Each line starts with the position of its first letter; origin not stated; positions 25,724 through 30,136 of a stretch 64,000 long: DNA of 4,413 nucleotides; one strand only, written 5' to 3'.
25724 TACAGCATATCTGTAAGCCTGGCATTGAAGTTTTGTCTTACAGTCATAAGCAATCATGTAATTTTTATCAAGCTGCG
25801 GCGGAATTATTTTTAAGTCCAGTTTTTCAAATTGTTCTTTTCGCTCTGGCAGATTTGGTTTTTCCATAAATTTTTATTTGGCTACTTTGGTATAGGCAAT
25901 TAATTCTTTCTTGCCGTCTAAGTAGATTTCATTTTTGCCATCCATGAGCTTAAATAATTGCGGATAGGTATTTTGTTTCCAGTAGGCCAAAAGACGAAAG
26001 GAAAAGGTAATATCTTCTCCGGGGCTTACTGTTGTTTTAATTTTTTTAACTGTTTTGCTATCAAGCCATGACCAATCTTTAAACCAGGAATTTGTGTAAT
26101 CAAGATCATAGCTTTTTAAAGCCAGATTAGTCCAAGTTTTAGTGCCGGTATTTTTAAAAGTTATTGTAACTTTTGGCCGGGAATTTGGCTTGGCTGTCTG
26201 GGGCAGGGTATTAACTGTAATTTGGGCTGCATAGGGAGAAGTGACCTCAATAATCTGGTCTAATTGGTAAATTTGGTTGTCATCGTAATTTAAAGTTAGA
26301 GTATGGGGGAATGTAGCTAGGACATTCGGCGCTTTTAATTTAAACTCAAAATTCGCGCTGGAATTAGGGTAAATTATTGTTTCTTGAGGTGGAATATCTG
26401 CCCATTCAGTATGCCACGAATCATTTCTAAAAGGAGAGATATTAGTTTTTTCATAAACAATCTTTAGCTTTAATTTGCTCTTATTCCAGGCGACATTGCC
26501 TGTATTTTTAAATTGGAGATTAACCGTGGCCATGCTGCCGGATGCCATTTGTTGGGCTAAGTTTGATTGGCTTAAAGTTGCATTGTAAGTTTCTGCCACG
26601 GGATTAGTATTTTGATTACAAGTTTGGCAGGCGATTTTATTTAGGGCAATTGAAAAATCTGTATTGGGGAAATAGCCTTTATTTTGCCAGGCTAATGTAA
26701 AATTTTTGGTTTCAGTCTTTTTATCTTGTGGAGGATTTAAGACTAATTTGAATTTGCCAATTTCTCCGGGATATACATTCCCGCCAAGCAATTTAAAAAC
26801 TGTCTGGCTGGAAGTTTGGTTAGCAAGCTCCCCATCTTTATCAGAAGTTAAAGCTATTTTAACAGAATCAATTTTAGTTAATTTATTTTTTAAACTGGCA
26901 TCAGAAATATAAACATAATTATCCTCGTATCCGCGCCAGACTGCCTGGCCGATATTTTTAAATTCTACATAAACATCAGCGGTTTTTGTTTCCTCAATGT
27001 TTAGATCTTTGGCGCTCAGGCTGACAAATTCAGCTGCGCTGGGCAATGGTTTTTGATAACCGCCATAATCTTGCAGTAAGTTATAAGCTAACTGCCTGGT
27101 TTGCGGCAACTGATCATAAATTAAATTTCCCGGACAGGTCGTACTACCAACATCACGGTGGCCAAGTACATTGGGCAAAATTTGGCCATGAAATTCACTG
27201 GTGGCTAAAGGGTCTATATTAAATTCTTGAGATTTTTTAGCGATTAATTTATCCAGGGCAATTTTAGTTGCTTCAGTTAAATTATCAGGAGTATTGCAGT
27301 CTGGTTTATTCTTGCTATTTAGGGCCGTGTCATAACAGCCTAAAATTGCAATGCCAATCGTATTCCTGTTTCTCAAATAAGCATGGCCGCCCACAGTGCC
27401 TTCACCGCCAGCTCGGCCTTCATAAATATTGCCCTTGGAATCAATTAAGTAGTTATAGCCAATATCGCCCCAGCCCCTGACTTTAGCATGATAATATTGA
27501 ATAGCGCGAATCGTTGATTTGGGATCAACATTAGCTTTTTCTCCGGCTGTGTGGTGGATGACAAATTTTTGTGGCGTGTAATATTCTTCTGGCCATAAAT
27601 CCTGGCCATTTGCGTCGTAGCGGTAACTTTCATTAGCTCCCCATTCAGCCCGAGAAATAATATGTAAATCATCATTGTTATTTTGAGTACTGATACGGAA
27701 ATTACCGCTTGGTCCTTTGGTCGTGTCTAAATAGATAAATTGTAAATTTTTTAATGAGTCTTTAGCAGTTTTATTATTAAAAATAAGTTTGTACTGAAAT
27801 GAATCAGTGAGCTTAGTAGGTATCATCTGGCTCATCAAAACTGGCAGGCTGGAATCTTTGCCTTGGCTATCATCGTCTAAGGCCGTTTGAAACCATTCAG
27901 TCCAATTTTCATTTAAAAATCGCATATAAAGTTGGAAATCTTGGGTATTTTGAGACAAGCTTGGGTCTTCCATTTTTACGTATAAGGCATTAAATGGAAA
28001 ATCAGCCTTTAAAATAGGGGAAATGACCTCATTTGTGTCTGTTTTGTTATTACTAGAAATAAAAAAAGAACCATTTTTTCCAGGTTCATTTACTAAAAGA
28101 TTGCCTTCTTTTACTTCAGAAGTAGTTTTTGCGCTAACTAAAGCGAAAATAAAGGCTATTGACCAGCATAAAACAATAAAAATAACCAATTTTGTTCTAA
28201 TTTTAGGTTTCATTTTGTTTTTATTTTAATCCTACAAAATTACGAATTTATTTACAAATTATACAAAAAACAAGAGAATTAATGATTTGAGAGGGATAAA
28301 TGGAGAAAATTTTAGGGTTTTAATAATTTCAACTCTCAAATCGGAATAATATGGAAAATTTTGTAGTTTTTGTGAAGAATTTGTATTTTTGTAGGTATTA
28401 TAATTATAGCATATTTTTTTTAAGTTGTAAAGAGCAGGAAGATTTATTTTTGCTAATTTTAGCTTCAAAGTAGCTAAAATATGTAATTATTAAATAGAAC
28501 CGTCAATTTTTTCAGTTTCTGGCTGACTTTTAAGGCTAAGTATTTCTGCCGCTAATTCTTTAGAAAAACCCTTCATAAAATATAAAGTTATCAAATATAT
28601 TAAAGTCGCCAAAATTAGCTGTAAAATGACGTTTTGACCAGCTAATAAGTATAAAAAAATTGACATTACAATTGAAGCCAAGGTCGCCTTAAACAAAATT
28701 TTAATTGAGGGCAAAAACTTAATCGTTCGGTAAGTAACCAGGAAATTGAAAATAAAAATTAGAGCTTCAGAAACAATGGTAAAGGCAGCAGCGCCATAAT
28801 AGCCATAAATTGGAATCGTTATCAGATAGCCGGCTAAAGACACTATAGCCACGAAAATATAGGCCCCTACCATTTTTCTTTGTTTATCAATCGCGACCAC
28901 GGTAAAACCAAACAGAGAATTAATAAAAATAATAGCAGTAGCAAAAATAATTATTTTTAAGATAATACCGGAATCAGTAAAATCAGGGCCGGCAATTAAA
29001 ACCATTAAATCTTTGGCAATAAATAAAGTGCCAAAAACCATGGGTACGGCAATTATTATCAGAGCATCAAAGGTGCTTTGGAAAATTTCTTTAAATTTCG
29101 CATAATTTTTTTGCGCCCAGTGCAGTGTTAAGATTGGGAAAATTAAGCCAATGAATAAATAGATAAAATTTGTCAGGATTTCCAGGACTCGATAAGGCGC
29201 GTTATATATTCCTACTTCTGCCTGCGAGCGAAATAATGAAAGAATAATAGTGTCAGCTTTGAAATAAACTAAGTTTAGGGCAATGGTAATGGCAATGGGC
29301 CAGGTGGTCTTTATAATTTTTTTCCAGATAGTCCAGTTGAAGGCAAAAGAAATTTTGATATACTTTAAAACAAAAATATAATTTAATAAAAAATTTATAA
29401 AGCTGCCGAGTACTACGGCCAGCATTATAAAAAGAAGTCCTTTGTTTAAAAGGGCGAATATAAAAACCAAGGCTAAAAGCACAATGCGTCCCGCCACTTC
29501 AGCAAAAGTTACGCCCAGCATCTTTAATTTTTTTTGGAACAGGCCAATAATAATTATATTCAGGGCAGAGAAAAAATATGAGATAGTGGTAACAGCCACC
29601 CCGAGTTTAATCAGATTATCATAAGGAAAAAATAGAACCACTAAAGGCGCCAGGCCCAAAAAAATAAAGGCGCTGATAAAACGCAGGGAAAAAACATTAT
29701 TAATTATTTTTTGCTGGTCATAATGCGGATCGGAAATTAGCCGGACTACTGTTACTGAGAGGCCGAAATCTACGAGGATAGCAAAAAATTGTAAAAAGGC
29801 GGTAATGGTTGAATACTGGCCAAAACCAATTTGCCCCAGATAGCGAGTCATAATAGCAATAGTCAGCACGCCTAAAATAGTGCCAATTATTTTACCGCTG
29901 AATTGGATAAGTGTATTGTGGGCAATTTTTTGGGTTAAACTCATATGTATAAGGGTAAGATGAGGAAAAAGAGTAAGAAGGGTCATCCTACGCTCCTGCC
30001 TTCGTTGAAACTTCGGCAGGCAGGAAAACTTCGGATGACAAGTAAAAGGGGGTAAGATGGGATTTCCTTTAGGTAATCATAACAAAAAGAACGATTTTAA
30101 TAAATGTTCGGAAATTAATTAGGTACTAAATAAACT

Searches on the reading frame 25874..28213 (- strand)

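Call 7: search_protein_families(library=pfam, proteins=[window:25874-28213:-], max_evalue=0.001)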
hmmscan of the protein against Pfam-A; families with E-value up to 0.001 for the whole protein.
window:25874-28213:- (779 aa): 2 families
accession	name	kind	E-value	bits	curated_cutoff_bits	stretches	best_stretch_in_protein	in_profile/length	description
PF01510.30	Amidase_2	-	9e-18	65.3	26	1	213-363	4-131/131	N-acetylmuramoyl-L-alanine amidase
PF16158.11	N_BRCA1_IG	-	5e-07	30.7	28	0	673-760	7-94/108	Ig-like domain from next to BRCA1 gene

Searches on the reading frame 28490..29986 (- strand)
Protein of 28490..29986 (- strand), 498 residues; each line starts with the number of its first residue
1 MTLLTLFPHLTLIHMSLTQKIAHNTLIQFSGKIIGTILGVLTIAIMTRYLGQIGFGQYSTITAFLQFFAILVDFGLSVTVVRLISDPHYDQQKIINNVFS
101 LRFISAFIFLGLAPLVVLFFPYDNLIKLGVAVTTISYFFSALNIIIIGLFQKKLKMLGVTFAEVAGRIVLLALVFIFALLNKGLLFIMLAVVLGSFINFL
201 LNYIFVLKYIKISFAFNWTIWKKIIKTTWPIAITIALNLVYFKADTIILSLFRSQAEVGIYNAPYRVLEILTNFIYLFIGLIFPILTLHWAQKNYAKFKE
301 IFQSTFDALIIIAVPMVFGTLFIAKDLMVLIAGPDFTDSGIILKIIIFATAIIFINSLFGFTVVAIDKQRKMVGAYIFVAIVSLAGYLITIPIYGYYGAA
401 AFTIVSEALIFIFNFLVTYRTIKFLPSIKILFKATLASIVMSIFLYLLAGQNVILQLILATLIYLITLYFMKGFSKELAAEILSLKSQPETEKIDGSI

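Call 7: search_protein_families(library=pfam, proteins=[window:28490-29986:-], max_evalue=0.001)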
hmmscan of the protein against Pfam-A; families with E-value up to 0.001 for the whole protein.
window:28490-29986:- (498 aa): 2 families
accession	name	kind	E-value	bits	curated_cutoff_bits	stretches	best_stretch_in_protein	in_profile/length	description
PF01943.22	Polysacc_synt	-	1.5e-31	110.3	28.2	1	22-287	2-271/274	Polysaccharide biosynthesis protein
PF13440.11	Polysacc_synt_3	-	1e-20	74.6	23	1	45-338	1-290/293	Polysaccharide biosynthesis protein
